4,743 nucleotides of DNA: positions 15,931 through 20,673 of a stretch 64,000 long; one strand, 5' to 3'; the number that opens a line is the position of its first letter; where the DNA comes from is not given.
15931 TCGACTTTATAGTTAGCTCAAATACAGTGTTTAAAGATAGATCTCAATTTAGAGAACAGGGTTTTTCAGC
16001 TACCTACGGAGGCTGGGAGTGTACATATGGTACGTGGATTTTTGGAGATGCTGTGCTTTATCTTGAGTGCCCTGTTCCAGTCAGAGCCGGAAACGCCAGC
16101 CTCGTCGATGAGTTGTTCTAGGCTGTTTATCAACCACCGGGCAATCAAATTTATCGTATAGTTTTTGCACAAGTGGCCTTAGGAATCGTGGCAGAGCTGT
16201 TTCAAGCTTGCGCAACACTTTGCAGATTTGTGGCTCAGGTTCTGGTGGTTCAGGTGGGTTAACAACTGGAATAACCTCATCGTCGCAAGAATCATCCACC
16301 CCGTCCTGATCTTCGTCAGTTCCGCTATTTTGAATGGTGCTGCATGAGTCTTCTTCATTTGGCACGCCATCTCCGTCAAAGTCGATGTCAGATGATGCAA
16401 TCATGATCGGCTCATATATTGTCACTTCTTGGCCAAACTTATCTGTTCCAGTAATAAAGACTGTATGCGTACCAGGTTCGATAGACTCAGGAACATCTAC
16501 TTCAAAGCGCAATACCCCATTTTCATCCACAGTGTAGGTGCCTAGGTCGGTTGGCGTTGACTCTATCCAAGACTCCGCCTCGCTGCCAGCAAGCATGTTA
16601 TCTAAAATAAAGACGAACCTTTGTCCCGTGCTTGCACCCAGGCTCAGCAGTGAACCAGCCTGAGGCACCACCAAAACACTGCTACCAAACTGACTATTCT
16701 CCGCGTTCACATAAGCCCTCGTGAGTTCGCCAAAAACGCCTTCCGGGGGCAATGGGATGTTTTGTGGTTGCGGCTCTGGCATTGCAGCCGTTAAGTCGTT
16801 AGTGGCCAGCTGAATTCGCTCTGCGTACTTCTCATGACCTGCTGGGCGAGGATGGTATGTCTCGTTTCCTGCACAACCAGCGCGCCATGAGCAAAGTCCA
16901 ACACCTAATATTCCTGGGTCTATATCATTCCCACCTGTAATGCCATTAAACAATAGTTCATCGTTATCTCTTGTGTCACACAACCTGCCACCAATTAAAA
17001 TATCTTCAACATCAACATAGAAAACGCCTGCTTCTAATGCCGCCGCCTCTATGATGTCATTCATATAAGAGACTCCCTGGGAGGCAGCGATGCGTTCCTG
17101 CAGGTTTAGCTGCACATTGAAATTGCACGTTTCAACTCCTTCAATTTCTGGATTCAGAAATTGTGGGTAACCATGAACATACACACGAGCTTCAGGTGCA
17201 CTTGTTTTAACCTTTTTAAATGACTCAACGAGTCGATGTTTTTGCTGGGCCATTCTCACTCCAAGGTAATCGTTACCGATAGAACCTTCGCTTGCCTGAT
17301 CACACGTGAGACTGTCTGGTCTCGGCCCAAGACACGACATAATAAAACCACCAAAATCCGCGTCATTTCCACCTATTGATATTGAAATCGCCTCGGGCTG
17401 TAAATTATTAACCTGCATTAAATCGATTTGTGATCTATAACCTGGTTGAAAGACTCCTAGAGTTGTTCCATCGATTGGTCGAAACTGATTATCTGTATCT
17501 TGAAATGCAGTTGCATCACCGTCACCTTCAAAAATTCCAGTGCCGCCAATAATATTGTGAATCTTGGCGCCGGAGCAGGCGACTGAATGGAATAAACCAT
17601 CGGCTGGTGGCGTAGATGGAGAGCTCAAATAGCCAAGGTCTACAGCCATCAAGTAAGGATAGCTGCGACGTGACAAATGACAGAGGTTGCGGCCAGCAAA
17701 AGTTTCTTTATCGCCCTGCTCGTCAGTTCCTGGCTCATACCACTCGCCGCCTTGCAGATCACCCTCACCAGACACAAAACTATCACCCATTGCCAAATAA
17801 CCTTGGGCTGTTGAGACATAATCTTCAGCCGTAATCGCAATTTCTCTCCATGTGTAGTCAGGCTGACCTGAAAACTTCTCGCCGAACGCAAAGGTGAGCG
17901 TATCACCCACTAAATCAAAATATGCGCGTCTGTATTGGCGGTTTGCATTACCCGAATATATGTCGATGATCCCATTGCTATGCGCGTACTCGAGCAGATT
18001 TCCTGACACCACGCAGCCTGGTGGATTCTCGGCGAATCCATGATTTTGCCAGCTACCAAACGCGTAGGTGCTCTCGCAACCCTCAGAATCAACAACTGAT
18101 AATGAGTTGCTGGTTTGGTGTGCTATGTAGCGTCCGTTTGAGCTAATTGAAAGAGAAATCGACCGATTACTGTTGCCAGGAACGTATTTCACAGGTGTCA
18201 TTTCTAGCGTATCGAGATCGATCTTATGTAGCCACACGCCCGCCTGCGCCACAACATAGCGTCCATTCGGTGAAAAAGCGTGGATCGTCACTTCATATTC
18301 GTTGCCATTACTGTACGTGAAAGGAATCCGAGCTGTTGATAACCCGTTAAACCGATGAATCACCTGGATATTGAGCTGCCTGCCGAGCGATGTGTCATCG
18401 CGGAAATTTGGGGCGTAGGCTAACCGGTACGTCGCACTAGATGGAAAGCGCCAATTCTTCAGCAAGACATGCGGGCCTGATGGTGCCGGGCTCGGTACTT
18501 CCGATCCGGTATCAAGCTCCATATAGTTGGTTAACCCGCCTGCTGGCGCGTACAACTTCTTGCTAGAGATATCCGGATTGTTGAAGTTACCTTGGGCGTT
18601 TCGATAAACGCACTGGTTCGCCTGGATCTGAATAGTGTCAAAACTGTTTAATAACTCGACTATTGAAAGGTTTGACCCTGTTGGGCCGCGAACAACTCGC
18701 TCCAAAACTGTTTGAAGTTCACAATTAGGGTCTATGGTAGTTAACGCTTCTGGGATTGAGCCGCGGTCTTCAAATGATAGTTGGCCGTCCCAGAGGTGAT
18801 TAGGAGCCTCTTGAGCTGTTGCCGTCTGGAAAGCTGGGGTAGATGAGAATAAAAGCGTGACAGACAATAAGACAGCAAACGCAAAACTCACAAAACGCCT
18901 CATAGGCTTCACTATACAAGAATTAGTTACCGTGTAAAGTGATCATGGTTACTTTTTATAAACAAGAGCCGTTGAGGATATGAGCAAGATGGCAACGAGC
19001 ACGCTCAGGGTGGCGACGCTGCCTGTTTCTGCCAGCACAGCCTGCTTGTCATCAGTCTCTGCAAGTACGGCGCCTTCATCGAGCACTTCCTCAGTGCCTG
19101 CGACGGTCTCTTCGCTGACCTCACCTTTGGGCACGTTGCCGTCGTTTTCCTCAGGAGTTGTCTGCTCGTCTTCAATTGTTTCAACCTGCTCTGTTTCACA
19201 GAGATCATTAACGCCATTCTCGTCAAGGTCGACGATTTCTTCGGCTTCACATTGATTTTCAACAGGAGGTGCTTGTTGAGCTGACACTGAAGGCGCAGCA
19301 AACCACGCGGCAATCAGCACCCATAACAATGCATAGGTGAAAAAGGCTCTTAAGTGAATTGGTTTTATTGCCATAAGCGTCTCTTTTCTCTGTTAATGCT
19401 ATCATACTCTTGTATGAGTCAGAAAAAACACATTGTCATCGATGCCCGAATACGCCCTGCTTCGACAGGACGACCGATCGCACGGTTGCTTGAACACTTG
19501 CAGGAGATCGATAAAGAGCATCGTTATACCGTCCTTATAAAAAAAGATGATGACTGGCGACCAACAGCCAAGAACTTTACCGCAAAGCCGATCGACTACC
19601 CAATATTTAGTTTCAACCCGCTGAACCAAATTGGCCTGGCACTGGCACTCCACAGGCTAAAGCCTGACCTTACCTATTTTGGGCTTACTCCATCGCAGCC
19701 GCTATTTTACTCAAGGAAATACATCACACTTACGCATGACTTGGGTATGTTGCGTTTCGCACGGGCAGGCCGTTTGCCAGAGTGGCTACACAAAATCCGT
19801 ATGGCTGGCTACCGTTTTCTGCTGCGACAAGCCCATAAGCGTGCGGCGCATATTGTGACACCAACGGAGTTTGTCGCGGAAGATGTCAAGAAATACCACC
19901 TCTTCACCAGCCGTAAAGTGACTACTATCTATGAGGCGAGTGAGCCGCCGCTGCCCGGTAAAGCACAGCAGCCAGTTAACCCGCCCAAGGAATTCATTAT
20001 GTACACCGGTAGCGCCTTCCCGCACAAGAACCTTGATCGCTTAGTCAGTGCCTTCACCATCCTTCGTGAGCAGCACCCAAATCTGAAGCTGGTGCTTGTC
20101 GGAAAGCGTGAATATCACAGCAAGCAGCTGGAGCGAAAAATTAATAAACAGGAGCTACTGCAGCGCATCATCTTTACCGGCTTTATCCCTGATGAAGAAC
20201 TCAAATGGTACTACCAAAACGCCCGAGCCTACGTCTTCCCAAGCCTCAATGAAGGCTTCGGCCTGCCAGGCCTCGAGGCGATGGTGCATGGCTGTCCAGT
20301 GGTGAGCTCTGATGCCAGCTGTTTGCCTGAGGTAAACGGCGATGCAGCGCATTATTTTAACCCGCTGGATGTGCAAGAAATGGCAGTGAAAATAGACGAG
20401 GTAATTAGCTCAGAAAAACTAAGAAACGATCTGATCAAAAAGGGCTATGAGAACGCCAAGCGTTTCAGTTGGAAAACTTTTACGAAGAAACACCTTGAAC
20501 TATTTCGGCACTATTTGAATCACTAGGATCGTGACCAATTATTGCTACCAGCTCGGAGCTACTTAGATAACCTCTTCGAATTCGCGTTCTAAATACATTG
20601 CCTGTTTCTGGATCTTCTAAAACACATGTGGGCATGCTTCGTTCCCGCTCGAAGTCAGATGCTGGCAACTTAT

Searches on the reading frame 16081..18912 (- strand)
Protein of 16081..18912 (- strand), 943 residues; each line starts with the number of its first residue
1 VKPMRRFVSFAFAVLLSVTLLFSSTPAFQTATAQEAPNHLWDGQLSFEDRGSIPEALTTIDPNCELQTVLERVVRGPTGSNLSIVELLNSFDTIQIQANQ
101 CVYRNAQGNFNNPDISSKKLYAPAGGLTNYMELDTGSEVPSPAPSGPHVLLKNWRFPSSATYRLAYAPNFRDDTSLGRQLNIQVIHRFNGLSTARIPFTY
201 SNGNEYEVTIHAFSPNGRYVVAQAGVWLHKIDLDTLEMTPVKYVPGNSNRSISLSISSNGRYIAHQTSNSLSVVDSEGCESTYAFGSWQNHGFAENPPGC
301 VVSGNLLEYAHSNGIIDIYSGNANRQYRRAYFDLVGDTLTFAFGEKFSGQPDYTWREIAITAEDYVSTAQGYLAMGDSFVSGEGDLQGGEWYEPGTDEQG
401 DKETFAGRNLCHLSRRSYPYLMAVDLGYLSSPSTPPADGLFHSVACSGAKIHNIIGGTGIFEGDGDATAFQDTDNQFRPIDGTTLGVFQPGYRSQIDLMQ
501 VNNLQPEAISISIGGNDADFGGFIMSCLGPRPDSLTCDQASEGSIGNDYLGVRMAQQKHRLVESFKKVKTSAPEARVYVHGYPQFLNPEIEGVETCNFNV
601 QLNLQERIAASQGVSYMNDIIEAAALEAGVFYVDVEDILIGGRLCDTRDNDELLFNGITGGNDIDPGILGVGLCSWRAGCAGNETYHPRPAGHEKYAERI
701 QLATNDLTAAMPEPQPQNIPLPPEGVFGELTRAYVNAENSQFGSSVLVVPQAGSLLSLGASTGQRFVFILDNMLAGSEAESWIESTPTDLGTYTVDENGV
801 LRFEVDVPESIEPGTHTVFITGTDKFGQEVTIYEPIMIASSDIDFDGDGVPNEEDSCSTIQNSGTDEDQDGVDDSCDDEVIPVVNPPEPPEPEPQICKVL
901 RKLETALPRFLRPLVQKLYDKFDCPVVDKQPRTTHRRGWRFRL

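Call 12: search_protein_families(library=pfam, proteins=[window:16081-18912:-], max_evalue=0.001)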
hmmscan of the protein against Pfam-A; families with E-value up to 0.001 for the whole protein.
window:16081-18912:- (943 aa): 2 families
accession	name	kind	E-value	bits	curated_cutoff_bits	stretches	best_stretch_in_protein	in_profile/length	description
PF13472.12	Lipase_GDSL_2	-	4.2e-10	40.8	32.9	1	479-694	40-177/178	GDSL-like Lipase/Acylhydrolase family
PF00657.28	Lipase_GDSL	-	1e-06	29.5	23.6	1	372-700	1-208/208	GDSL-like Lipase/Acylhydrolase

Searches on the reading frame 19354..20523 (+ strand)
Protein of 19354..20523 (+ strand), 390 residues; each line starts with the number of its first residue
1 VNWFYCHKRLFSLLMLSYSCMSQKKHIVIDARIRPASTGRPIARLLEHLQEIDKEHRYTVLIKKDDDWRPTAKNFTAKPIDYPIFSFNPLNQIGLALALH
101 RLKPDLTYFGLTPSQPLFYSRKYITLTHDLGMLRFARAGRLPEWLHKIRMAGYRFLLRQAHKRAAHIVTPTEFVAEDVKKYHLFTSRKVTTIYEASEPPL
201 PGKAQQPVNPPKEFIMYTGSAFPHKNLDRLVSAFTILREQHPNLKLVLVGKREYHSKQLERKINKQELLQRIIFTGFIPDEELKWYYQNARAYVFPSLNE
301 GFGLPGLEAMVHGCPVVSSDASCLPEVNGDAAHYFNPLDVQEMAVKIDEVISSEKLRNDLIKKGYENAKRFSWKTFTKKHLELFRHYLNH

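Call 77: search_protein_families(library=pfam, proteins=[window:19354-20523:+], max_evalue=0.00001)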
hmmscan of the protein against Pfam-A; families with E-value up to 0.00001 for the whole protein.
window:19354-20523:+ (390 aa): 5 families
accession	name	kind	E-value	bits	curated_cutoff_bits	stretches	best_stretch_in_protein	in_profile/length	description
PF00534.26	Glycos_transf_1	-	8.3e-38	130.1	26.4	1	204-366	7-171/172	Glycosyl transferases group 1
PF13692.12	Glyco_trans_1_4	-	1.7e-28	100.1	27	1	215-352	4-141/142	Glycosyl transferases group 1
PF20706.3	GT4-conflict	-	3.3e-12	46.5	26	1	203-327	188-319/385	Family 4 Glycosyltransferase in conflict systems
PF13439.12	Glyco_transf_4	-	5.4e-08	33.5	28.5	1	43-193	9-163/170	Glycosyltransferase Family 4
PF13524.12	Glyco_trans_1_2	-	6.2e-06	26.7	25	0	240-369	11-130/144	Glycosyl transferase-like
